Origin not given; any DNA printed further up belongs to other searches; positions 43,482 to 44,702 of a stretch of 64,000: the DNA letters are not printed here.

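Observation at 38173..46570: Flagellin glycosylation operon with two different candidate flagellin glycosyltransferases plus three tailoring enzymes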

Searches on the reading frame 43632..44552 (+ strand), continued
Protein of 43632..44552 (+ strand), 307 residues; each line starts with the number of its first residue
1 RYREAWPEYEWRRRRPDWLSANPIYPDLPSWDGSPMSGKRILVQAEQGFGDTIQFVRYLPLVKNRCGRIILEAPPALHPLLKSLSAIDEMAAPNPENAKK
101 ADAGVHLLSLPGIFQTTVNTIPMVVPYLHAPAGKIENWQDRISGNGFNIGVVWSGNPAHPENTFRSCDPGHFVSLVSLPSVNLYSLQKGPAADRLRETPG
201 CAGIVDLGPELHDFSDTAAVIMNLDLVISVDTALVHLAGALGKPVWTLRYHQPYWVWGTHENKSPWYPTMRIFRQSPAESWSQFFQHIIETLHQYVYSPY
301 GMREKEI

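Call 21: find_homologous_proteins(query=window:43632-44552:+, max_evalue=0.00001)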
Query seq(307 aa) (307 aa): 7998 proteins with E <= 0.00001 among 8000 candidates; the best 120 are listed.
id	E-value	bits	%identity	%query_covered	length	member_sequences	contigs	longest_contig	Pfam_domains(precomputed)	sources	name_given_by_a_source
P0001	3.6e-89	317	50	97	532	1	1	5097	PF25063.1,PF03704.24,PF13431.13,PF09976.16,PF23914.2,PF13414.13,PF13176.13,PF13428.13,PF07721.21,PF14559.13,PF24575.2,PF13371.13,PF00515.35,PF12895.14,PF13424.13,PF21033.5,PF13432.13,PF13181.13,PF07719.24,PF13174.13,PF10373.16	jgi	jgi:Flp pilus assembly protein TadD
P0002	1.3e-87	312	49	95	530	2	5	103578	PF25063.1,PF13431.13,PF23914.2,PF13414.13,PF13176.13,PF13428.13,PF25064.2,PF13374.13,PF14559.13,PF24575.2,PF13371.13,PF00515.35,PF12895.14,PF13424.13,PF21033.5,PF13432.13,PF13181.13,PF01075.24,PF07719.24,PF13174.13,PF20308.5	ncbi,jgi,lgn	-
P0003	2.1e-86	308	49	95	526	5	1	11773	PF25063.1,PF13431.13,PF23914.2,PF13414.13,PF13176.13,PF13428.13,PF13374.13,PF14559.13,PF24575.2,PF13371.13,PF00515.35,PF12895.14,PF13424.13,PF13432.13,PF13181.13,PF01075.24,PF07719.24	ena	-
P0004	8.1e-86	306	49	95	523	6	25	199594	PF13431.13,PF23914.2,PF13414.13,PF13176.13,PF13428.13,PF25064.2,PF13374.13,PF14559.13,PF24575.2,PF13371.13,PF00515.35,PF12895.14,PF13424.13,PF21033.5,PF13432.13,PF13181.13,PF14561.13,PF07719.24,PF13174.13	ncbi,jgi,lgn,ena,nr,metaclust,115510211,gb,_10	ncbi:FIG140336: TPR domain protein [Olavius algarvensis Delta 1 endosymbiont]|nr:FIG140336: TPR doma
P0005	3.2e-85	305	48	98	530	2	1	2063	PF25063.1,PF03704.24,PF13431.13,PF23914.2,PF13414.13,PF13176.13,PF13428.13,PF14559.13,PF24575.2,PF13371.13,PF00515.35,PF12895.14,PF13424.13,PF21033.5,PF13432.13,PF13429.13,PF13181.13,PF01075.24,PF07719.24,PF13174.13,PF10373.16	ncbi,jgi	ncbi:MAG: tetratricopeptide repeat protein [Planctomycetota bacterium]|jgi:tetratricopeptide (TPR) r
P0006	1.5e-84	302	46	97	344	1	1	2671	PF13414.13,PF13432.13,PF07719.24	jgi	-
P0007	2.3e-84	302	48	94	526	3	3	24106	PF25063.1,PF13431.13,PF23914.2,PF13414.13,PF13176.13,PF13428.13,PF13374.13,PF14559.13,PF24575.2,PF13371.13,PF00515.35,PF12895.14,PF13424.13,PF21033.5,PF13432.13,PF13181.13,PF07719.24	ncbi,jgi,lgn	-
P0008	8.0e-84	300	48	96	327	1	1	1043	PF01075.24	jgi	-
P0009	1.3e-83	299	48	96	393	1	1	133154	PF13414.13,PF00515.35,PF01075.24,PF07719.24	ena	-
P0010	3.3e-83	298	49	95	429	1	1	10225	PF13431.13,PF13414.13,PF13428.13,PF13374.13,PF14559.13,PF24575.2,PF13371.13,PF00515.35,PF13424.13,PF13432.13,PF13181.13,PF07719.24,PF13174.13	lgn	-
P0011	4.3e-83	298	46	96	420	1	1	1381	PF13431.13,PF13414.13,PF13176.13,PF13428.13,PF13374.13,PF07721.21,PF14559.13,PF13371.13,PF00515.35,PF13424.13,PF13432.13,PF13181.13,PF07719.24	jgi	-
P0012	5.7e-83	297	49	96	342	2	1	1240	PF13414.13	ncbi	ncbi:hypothetical protein LCGC14_2785440, partial [marine sediment metagenome]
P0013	6.5e-83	297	47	95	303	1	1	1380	PF01075.24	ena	-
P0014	7.9e-83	297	47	96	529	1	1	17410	PF25063.1,PF13431.13,PF23914.2,PF25062.2,PF13414.13,PF13176.13,PF13428.13,PF25064.2,PF13374.13,PF14559.13,PF24575.2,PF13371.13,PF00515.35,PF12895.14,PF13424.13,PF21033.5,PF13432.13,PF06552.19,PF13181.13,PF01075.24,PF14561.13,PF07719.24,PF13174.13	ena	-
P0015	1.1e-82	296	46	99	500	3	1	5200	PF03704.24,PF13414.13,PF12569.15,PF13374.13,PF24575.2,PF00515.35,PF13424.13,PF13429.13,PF01075.24,PF14561.13,PF07719.24,PF13174.13,PF20308.5,PF25063.1,PF13431.13,PF23914.2,PF13176.13,PF13428.13,PF14559.13,PF13371.13,PF12895.14,PF21033.5,PF13432.13,PF13181.13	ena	-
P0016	1.4e-82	296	50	95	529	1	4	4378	PF25063.1,PF13431.13,PF23914.2,PF25062.2,PF13414.13,PF13176.13,PF13428.13,PF25064.2,PF13374.13,PF14559.13,PF24575.2,PF13371.13,PF00515.35,PF12895.14,PF13424.13,PF21033.5,PF13432.13,PF13181.13,PF01075.24,PF07719.24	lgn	-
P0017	1.9e-82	295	46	94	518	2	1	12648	PF25063.1,PF03704.24,PF13431.13,PF23914.2,PF13414.13,PF13176.13,PF12569.15,PF13428.13,PF13374.13,PF07721.21,PF14559.13,PF24575.2,PF13371.13,PF00515.35,PF12895.14,PF13424.13,PF21033.5,PF13432.13,PF13181.13,PF01075.24,PF07719.24,PF13174.13,PF10373.16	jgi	-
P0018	2.1e-82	295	46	97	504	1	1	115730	PF09976.16,PF13414.13,PF13374.13,PF07721.21,PF24575.2,PF00515.35,PF13424.13,PF01075.24,PF14561.13,PF07719.24,PF13174.13,PF25063.1,PF13431.13,PF23914.2,PF13176.13,PF13428.13,PF25064.2,PF14559.13,PF13371.13,PF17874.8,PF12895.14,PF21033.5,PF13432.13,PF13181.13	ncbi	ncbi:MAG: tetratricopeptide repeat protein [Candidatus Scalinduaceae bacterium]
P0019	2.4e-82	295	47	96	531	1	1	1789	PF13431.13,PF23914.2,PF13414.13,PF13176.13,PF24885.2,PF13428.13,PF13374.13,PF14559.13,PF24575.2,PF13371.13,PF00515.35,PF22860.3,PF12895.14,PF13424.13,PF21033.5,PF13432.13,PF13429.13,PF13181.13,PF01075.24,PF14561.13,PF07719.24,PF13174.13,PF20308.5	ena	-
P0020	2.7e-82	295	47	97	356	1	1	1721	PF13431.13,PF13414.13,PF00515.35,PF01075.24,PF07719.24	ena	-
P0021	3.0e-82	295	46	98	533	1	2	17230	PF25063.1,PF03704.24,PF13431.13,PF09976.16,PF23914.2,PF13414.13,PF13176.13,PF13428.13,PF13374.13,PF14559.13,PF24575.2,PF13371.13,PF00515.35,PF12895.14,PF13424.13,PF21033.5,PF13432.13,PF13181.13,PF01075.24,PF07719.24,PF13174.13,PF10373.16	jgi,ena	-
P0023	8.0e-82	293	46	96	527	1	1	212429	PF25063.1,PF13431.13,PF23914.2,PF13414.13,PF13176.13,PF12569.15,PF13428.13,PF25064.2,PF13374.13,PF07721.21,PF14559.13,PF24575.2,PF13371.13,PF00515.35,PF12895.14,PF13424.13,PF21033.5,PF13432.13,PF13181.13,PF01075.24,PF14561.13,PF07719.24,PF13174.13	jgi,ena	jgi:Flp pilus assembly protein TadD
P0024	8.3e-82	293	49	94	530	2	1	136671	PF25063.1,PF03704.24,PF13431.13,PF23914.2,PF13414.13,PF13176.13,PF13428.13,PF13374.13,PF14559.13,PF24575.2,PF10516.16,PF13371.13,PF00515.35,PF12895.14,PF13424.13,PF21033.5,PF13432.13,PF13181.13,PF01075.24,PF07719.24,PF13174.13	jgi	jgi:tetratricopeptide (TPR) repeat protein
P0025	9.4e-82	293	47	95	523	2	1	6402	PF25063.1,PF14863.13,PF13431.13,PF23914.2,PF25062.2,PF13414.13,PF13176.13,PF13428.13,PF25064.2,PF13374.13,PF14559.13,PF24575.2,PF13371.13,PF00515.35,PF12895.14,PF13424.13,PF21033.5,PF13432.13,PF13181.13,PF01075.24,PF07719.24,PF13174.13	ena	-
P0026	1.3e-81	293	47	96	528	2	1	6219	PF13431.13,PF23914.2,PF13414.13,PF13176.13,PF13428.13,PF25064.2,PF13374.13,PF07721.21,PF14559.13,PF24575.2,PF13371.13,PF00515.35,PF12895.14,PF13424.13,PF21033.5,PF13432.13,PF13181.13,PF01075.24,PF14561.13,PF07719.24,PF13174.13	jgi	jgi:Flp pilus assembly protein TadD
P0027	1.4e-81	293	47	96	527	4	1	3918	PF25063.1,PF13431.13,PF09976.16,PF23914.2,PF13414.13,PF13176.13,PF12569.15,PF13428.13,PF13374.13,PF14559.13,PF24575.2,PF13371.13,PF00515.35,PF12895.14,PF13424.13,PF21033.5,PF13432.13,PF13181.13,PF01075.24,PF14561.13,PF07719.24,PF13174.13,PF20308.5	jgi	-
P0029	2.0e-81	292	48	95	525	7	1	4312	PF25063.1,PF13431.13,PF23914.2,PF25060.1,PF13414.13,PF13176.13,PF13428.13,PF13374.13,PF14559.13,PF24575.2,PF13371.13,PF00515.35,PF12895.14,PF13424.13,PF21033.5,PF13432.13,PF13181.13,PF01075.24,PF07719.24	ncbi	ncbi:MAG: tetratricopeptide repeat protein [Planctomycetota bacterium]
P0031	3.1e-81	291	47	96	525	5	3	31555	PF25063.1,PF13431.13,PF23914.2,PF25062.2,PF13414.13,PF13176.13,PF13428.13,PF25064.2,PF13374.13,PF14559.13,PF24575.2,PF13371.13,PF00515.35,PF12895.14,PF13424.13,PF21033.5,PF13432.13,PF13181.13,PF01075.24,PF14561.13,PF07719.24,PF13174.13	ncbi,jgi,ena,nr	ncbi:MAG: tetratricopeptide repeat protein [Nitrospina sp.]|jgi:Flp pilus assembly protein TadD|nr:t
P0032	3.1e-81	291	47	96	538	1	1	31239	PF03704.24,PF09976.16,PF13414.13,PF12569.15,PF13374.13,PF07721.21,PF24575.2,PF00515.35,PF13424.13,PF01075.24,PF14561.13,PF07719.24,PF13174.13,PF20308.5,PF25063.1,PF13431.13,PF23914.2,PF25062.2,PF13176.13,PF13428.13,PF25064.2,PF14559.13,PF13371.13,PF12895.14,PF21033.5,PF13432.13,PF13181.13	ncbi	-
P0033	4.3e-81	291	49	95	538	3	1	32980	PF03704.24,PF13414.13,PF12569.15,PF13374.13,PF24575.2,PF00515.35,PF13424.13,PF01075.24,PF14561.13,PF07719.24,PF13174.13,PF20308.5,PF25063.1,PF13431.13,PF23914.2,PF13176.13,PF13428.13,PF25064.2,PF14559.13,PF13371.13,PF12895.14,PF21033.5,PF13432.13,PF13181.13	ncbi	-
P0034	4.8e-81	291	46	96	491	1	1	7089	PF25063.1,PF13431.13,PF13414.13,PF13176.13,PF12569.15,PF13428.13,PF13374.13,PF14559.13,PF24575.2,PF10516.16,PF13371.13,PF17874.8,PF00515.35,PF12895.14,PF13424.13,PF21033.5,PF13432.13,PF13181.13,PF01075.24,PF07719.24,PF13174.13,PF20308.5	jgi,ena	jgi:tetratricopeptide (TPR) repeat protein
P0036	5.8e-81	291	46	95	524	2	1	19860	PF25063.1,PF13431.13,PF23914.2,PF13414.13,PF13176.13,PF13428.13,PF25064.2,PF13374.13,PF14559.13,PF24575.2,PF13371.13,PF00515.35,PF12895.14,PF13424.13,PF21033.5,PF13432.13,PF13181.13,PF01075.24,PF14561.13,PF07719.24,PF13174.13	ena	-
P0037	6.3e-81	290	47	95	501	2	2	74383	PF13431.13,PF23914.2,PF13414.13,PF13176.13,PF13428.13,PF13374.13,PF07721.21,PF14559.13,PF24575.2,PF13371.13,PF00515.35,PF12895.14,PF13424.13,PF21033.5,PF13432.13,PF13181.13,PF01075.24,PF07719.24,PF13174.13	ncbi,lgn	-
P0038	7.9e-81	290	45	97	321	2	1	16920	PF01075.24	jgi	jgi:hypothetical protein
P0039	1.2e-80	289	47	94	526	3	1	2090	PF25063.1,PF13431.13,PF23914.2,PF13414.13,PF13176.13,PF12569.15,PF13428.13,PF13374.13,PF14559.13,PF24575.2,PF13371.13,PF00515.35,PF12895.14,PF13424.13,PF21033.5,PF13432.13,PF13181.13,PF01075.24,PF07719.24,PF20308.5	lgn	-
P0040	1.3e-80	289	46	99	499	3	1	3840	PF13431.13,PF23914.2,PF13414.13,PF13176.13,PF13428.13,PF13374.13,PF07721.21,PF14559.13,PF24575.2,PF13371.13,PF00515.35,PF13424.13,PF21033.5,PF13432.13,PF13181.13,PF01075.24,PF07719.24,PF13174.13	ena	-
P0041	1.3e-80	289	46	96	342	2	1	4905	PF01075.24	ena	-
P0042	1.9e-80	289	46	95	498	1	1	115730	PF13431.13,PF23914.2,PF13414.13,PF13176.13,PF13428.13,PF25064.2,PF13374.13,PF07721.21,PF14559.13,PF24575.2,PF13371.13,PF17874.8,PF00515.35,PF13424.13,PF21033.5,PF13432.13,PF13181.13,PF01075.24,PF07719.24,PF13174.13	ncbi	ncbi:MAG: tetratricopeptide repeat protein [Candidatus Scalinduaceae bacterium]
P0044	2.6e-80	288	47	95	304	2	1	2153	PF01075.24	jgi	-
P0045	3.5e-80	288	46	96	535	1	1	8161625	PF13431.13,PF23914.2,PF13414.13,PF13176.13,PF13428.13,PF13374.13,PF14559.13,PF24575.2,PF13371.13,PF00515.35,PF12895.14,PF13424.13,PF21033.5,PF13432.13,PF13181.13,PF01075.24,PF07719.24,PF13174.13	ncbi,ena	-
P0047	4.1e-80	288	48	95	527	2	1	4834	PF25063.1,PF03704.24,PF13431.13,PF23914.2,PF13414.13,PF13176.13,PF13428.13,PF13374.13,PF14559.13,PF24575.2,PF13371.13,PF00515.35,PF12895.14,PF13424.13,PF21033.5,PF13432.13,PF13429.13,PF13181.13,PF01075.24,PF07719.24,PF13174.13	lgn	-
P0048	4.6e-80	288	47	95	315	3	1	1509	PF01075.24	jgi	jgi:hypothetical protein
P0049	4.8e-80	288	44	96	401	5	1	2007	PF14559.13,PF13431.13,PF13414.13,PF00515.35,PF13424.13,PF13176.13,PF13432.13,PF13181.13,PF01075.24,PF07719.24,PF13374.13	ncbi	ncbi:MAG: tetratricopeptide repeat protein, partial [Planctomycetota bacterium]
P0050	5.1e-80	287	47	96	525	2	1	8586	PF03704.24,PF09976.16,PF13414.13,PF12569.15,PF13374.13,PF24575.2,PF00515.35,PF13424.13,PF13429.13,PF01075.24,PF14561.13,PF07719.24,PF13174.13,PF20308.5,PF25063.1,PF13431.13,PF23914.2,PF13176.13,PF13428.13,PF25064.2,PF14559.13,PF13371.13,PF17874.8,PF12895.14,PF21033.5,PF13432.13,PF13181.13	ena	-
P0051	5.1e-80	287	47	96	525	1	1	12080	PF25063.1,PF13431.13,PF23914.2,PF13414.13,PF13176.13,PF13428.13,PF13374.13,PF14559.13,PF24575.2,PF13371.13,PF00515.35,PF12895.14,PF13424.13,PF21033.5,PF13432.13,PF13181.13,PF01075.24,PF07719.24,PF13174.13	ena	-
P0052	5.3e-80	287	47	95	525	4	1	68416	PF13431.13,PF23914.2,PF13414.13,PF13176.13,PF12569.15,PF13428.13,PF13374.13,PF14559.13,PF24575.2,PF13371.13,PF00515.35,PF12895.14,PF13424.13,PF21033.5,PF13432.13,PF13181.13,PF01075.24,PF07719.24,PF20308.5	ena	-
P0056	7.4e-80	287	46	95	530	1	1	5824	PF09976.16,PF13414.13,PF12569.15,PF13374.13,PF07721.21,PF24575.2,PF00515.35,PF13424.13,PF01075.24,PF14561.13,PF07719.24,PF13174.13,PF20308.5,PF25063.1,PF13431.13,PF23914.2,PF13176.13,PF13428.13,PF25064.2,PF14559.13,PF13371.13,PF12895.14,PF21033.5,PF13432.13,PF13181.13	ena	-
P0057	7.6e-80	287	47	95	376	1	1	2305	PF13431.13,PF13414.13,PF13428.13,PF13374.13,PF14559.13,PF24575.2,PF00515.35,PF13424.13,PF13432.13,PF13181.13,PF01075.24,PF07719.24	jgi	jgi:hypothetical protein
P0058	1.1e-79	286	44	96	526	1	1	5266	PF13431.13,PF23914.2,PF13414.13,PF13176.13,PF13428.13,PF25064.2,PF13374.13,PF07721.21,PF14559.13,PF24575.2,PF13371.13,PF00515.35,PF12895.14,PF13424.13,PF21033.5,PF13432.13,PF13181.13,PF01075.24,PF14561.13,PF07719.24,PF13174.13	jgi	jgi:Flp pilus assembly protein TadD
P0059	1.5e-79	286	46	93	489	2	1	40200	PF25063.1,PF13431.13,PF23914.2,PF13414.13,PF13176.13,PF13428.13,PF04733.21,PF13374.13,PF07721.21,PF14559.13,PF24575.2,PF13371.13,PF00515.35,PF12895.14,PF13424.13,PF13432.13,PF13181.13,PF01075.24,PF07719.24,PF13174.13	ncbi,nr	ncbi:MAG: tetratricopeptide repeat protein [Candidatus Brocadiaceae bacterium]|nr:tetratricopeptide 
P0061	2.5e-79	285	47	95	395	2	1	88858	PF13431.13,PF13414.13,PF13176.13,PF13428.13,PF13374.13,PF07721.21,PF14559.13,PF13371.13,PF00515.35,PF13424.13,PF13432.13,PF13181.13,PF01075.24,PF07719.24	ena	-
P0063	2.9e-79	285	44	96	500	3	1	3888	PF25063.1,PF13431.13,PF23914.2,PF13414.13,PF13176.13,PF13428.13,PF13374.13,PF14559.13,PF24575.2,PF13371.13,PF00515.35,PF12895.14,PF13424.13,PF21033.5,PF13432.13,PF13181.13,PF01075.24,PF07719.24,PF13174.13,PF10373.16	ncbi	-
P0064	4.2e-79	284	44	94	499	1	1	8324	PF13431.13,PF23914.2,PF25062.2,PF13414.13,PF13176.13,PF13428.13,PF13374.13,PF14559.13,PF13371.13,PF00515.35,PF13424.13,PF21033.5,PF13432.13,PF13181.13,PF01075.24,PF07719.24,PF13174.13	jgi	-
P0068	7.2e-79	284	45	96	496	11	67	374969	PF25063.1,PF13431.13,PF23914.2,PF13414.13,PF13176.13,PF13428.13,PF13374.13,PF14559.13,PF24575.2,PF13371.13,PF00515.35,PF13424.13,PF13432.13,PF13181.13,PF01075.24,PF07719.24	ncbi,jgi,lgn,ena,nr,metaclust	ncbi:MAG: tetratricopeptide repeat protein [Candidatus Scalindua sp.]|jgi:Tfp pilus assembly protein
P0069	8.4e-79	283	44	96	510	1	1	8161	PF13431.13,PF23914.2,PF13414.13,PF13176.13,PF13428.13,PF13374.13,PF07721.21,PF14559.13,PF24575.2,PF02259.30,PF13371.13,PF17874.8,PF00515.35,PF13424.13,PF21033.5,PF13432.13,PF13181.13,PF01075.24,PF07719.24,PF13174.13,PF10373.16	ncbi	ncbi:MAG: tetratricopeptide repeat protein, partial [Candidatus Scalindua sp.]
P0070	8.9e-79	283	43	96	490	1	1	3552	PF13431.13,PF23914.2,PF25062.2,PF13414.13,PF13176.13,PF13428.13,PF13374.13,PF14559.13,PF24575.2,PF13371.13,PF00515.35,PF13424.13,PF21033.5,PF13432.13,PF13181.13,PF01075.24,PF07719.24,PF13174.13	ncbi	-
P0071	9.1e-79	283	44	97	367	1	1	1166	PF13431.13,PF13414.13,PF00515.35,PF13181.13,PF01075.24,PF07719.24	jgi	jgi:tetratricopeptide (TPR) repeat protein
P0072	1.6e-78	282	44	100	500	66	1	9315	PF13431.13,PF23914.2,PF13414.13,PF13176.13,PF13428.13,PF04733.21,PF13374.13,PF07721.21,PF14559.13,PF24575.2,PF17874.8,PF00515.35,PF12895.14,PF13424.13,PF13432.13,PF13181.13,PF01075.24,PF07719.24,PF13174.13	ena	-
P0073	2.0e-78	282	46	93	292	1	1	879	PF01075.24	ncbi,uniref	ncbi:MAG: glycosyltransferase family 9 protein, partial [Oceanicoccus sp.]|uniref:glycosyltransferas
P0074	2.2e-78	282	44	96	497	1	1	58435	PF25063.1,PF13431.13,PF23914.2,PF13414.13,PF13176.13,PF13428.13,PF13374.13,PF14559.13,PF24575.2,PF13371.13,PF00515.35,PF12895.14,PF13424.13,PF13432.13,PF13181.13,PF01075.24,PF07719.24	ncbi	-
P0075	3.0e-78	282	48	96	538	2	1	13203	PF25063.1,PF13431.13,PF23914.2,PF25062.2,PF13414.13,PF13176.13,PF12569.15,PF13428.13,PF25064.2,PF13374.13,PF14559.13,PF24575.2,PF13371.13,PF00515.35,PF12895.14,PF13424.13,PF21033.5,PF13432.13,PF13429.13,PF13181.13,PF01075.24,PF07719.24,PF13174.13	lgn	-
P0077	5.7e-78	281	44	100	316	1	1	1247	PF01075.24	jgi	-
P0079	7.2e-78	280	47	96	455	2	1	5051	PF25063.1,PF13431.13,PF23914.2,PF13414.13,PF13176.13,PF13428.13,PF13374.13,PF07721.21,PF14559.13,PF24575.2,PF13371.13,PF00515.35,PF12895.14,PF13424.13,PF21033.5,PF13432.13,PF13181.13,PF01075.24,PF07719.24,PF13174.13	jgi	jgi:Flp pilus assembly protein TadD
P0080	7.3e-78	280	45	96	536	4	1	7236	PF25063.1,PF03704.24,PF13431.13,PF23914.2,PF13414.13,PF13176.13,PF13428.13,PF13374.13,PF07721.21,PF14559.13,PF24575.2,PF13371.13,PF00515.35,PF12895.14,PF13424.13,PF21033.5,PF13432.13,PF13181.13,PF01075.24,PF14561.13,PF07719.24,PF13174.13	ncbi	ncbi:MAG: tetratricopeptide repeat protein [Planctomycetota bacterium]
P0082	1.1e-77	280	45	97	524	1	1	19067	PF03704.24,PF13414.13,PF12569.15,PF13374.13,PF24575.2,PF00515.35,PF13424.13,PF13429.13,PF01075.24,PF14561.13,PF07719.24,PF13174.13,PF20308.5,PF25063.1,PF13431.13,PF23914.2,PF13176.13,PF13428.13,PF25064.2,PF14559.13,PF13371.13,PF12895.14,PF21033.5,PF13432.13,PF13181.13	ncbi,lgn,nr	ncbi:MAG: tetratricopeptide repeat protein [Sedimentisphaerales bacterium]|nr:tetratricopeptide repe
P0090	4.4e-77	278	46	99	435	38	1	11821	PF19662.5,PF01075.24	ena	-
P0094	1.0e-76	277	46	97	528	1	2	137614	PF13431.13,PF23914.2,PF13414.13,PF13176.13,PF13428.13,PF13374.13,PF07721.21,PF14559.13,PF24575.2,PF13371.13,PF17874.8,PF00515.35,PF12895.14,PF13424.13,PF21033.5,PF13432.13,PF13181.13,PF01075.24,PF07719.24,PF13174.13,PF20308.5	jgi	jgi:Tfp pilus assembly protein PilF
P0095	1.1e-76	276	45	93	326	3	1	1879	PF01075.24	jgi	jgi:hypothetical protein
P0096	1.2e-76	276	43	95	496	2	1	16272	PF13431.13,PF23914.2,PF25062.2,PF13414.13,PF13176.13,PF13428.13,PF13374.13,PF14559.13,PF13371.13,PF00515.35,PF13424.13,PF21033.5,PF13432.13,PF13181.13,PF01075.24,PF07719.24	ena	-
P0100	1.5e-76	276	45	95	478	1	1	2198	PF13431.13,PF23914.2,PF13414.13,PF13176.13,PF13428.13,PF13374.13,PF07721.21,PF14559.13,PF24575.2,PF00515.35,PF13424.13,PF13432.13,PF13181.13,PF01075.24,PF07719.24,PF13174.13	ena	-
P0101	1.7e-76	276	43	99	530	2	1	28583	PF25063.1,PF13431.13,PF23914.2,PF13414.13,PF13176.13,PF13428.13,PF13374.13,PF07721.21,PF14559.13,PF24575.2,PF13371.13,PF11846.15,PF00515.35,PF13424.13,PF21033.5,PF13432.13,PF13181.13,PF01075.24,PF07719.24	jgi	jgi:tetratricopeptide (TPR) repeat protein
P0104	2.4e-76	275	42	100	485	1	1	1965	PF25063.1,PF13431.13,PF23914.2,PF13414.13,PF13176.13,PF12569.15,PF13428.13,PF13374.13,PF14559.13,PF24575.2,PF10516.16,PF13371.13,PF00515.35,PF13424.13,PF21033.5,PF13432.13,PF13181.13,PF01075.24,PF07719.24,PF13174.13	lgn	-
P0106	4.2e-76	275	49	85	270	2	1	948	PF01075.24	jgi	jgi:hypothetical protein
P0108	5.0e-76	274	46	95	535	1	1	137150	PF25063.1,PF13431.13,PF23914.2,PF13414.13,PF13176.13,PF13428.13,PF25064.2,PF13374.13,PF14559.13,PF24575.2,PF02259.30,PF13371.13,PF00515.35,PF13424.13,PF21033.5,PF13432.13,PF13429.13,PF13181.13,PF01075.24,PF07719.24,PF13174.13,PF10373.16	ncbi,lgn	-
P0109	5.8e-76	274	45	95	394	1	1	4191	PF13431.13,PF13414.13,PF13176.13,PF13428.13,PF13374.13,PF07721.21,PF14559.13,PF00515.35,PF13424.13,PF13432.13,PF13181.13,PF01075.24,PF07719.24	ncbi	-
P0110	6.0e-76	274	42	97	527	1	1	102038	PF13431.13,PF23914.2,PF13414.13,PF13176.13,PF13428.13,PF13374.13,PF14559.13,PF24575.2,PF13371.13,PF00515.35,PF12895.14,PF13424.13,PF13432.13,PF13181.13,PF01075.24,PF07719.24,PF13174.13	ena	-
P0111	6.1e-76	274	44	96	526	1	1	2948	PF25063.1,PF13431.13,PF23914.2,PF13414.13,PF13176.13,PF13428.13,PF25064.2,PF13374.13,PF14559.13,PF24575.2,PF13371.13,PF00515.35,PF12895.14,PF13424.13,PF21033.5,PF13432.13,PF13181.13,PF01075.24,PF14561.13,PF07719.24,PF13174.13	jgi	jgi:Tfp pilus assembly protein PilF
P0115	7.6e-76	274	46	93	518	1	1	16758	PF13431.13,PF23914.2,PF13414.13,PF13176.13,PF13428.13,PF13374.13,PF07721.21,PF14559.13,PF24575.2,PF13371.13,PF00515.35,PF12895.14,PF13424.13,PF13432.13,PF13429.13,PF13181.13,PF01075.24,PF07719.24,PF13174.13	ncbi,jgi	-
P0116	7.6e-76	274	49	85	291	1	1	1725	PF01075.24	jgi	jgi:hypothetical protein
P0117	1.1e-75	273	46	95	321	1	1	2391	PF01075.24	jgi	-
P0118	1.1e-75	273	44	96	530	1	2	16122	PF25063.1,PF13431.13,PF23914.2,PF13414.13,PF13176.13,PF13428.13,PF13374.13,PF07721.21,PF14559.13,PF24575.2,PF13371.13,PF00515.35,PF12895.14,PF13424.13,PF21033.5,PF13432.13,PF13181.13,PF01075.24,PF14561.13,PF07719.24,PF13174.13,PF10373.16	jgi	jgi:tetratricopeptide (TPR) repeat protein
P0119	1.2e-75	273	45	96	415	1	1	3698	PF25063.1,PF13431.13,PF23914.2,PF13414.13,PF13176.13,PF13428.13,PF13374.13,PF14559.13,PF13371.13,PF00515.35,PF13424.13,PF13432.13,PF13181.13,PF01075.24,PF07719.24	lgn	-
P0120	1.3e-75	273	45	95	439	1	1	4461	PF13431.13,PF13414.13,PF13176.13,PF13428.13,PF13374.13,PF07721.21,PF14559.13,PF24575.2,PF13371.13,PF00515.35,PF12895.14,PF13424.13,PF21033.5,PF13432.13,PF13181.13,PF01075.24,PF07719.24,PF13174.13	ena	-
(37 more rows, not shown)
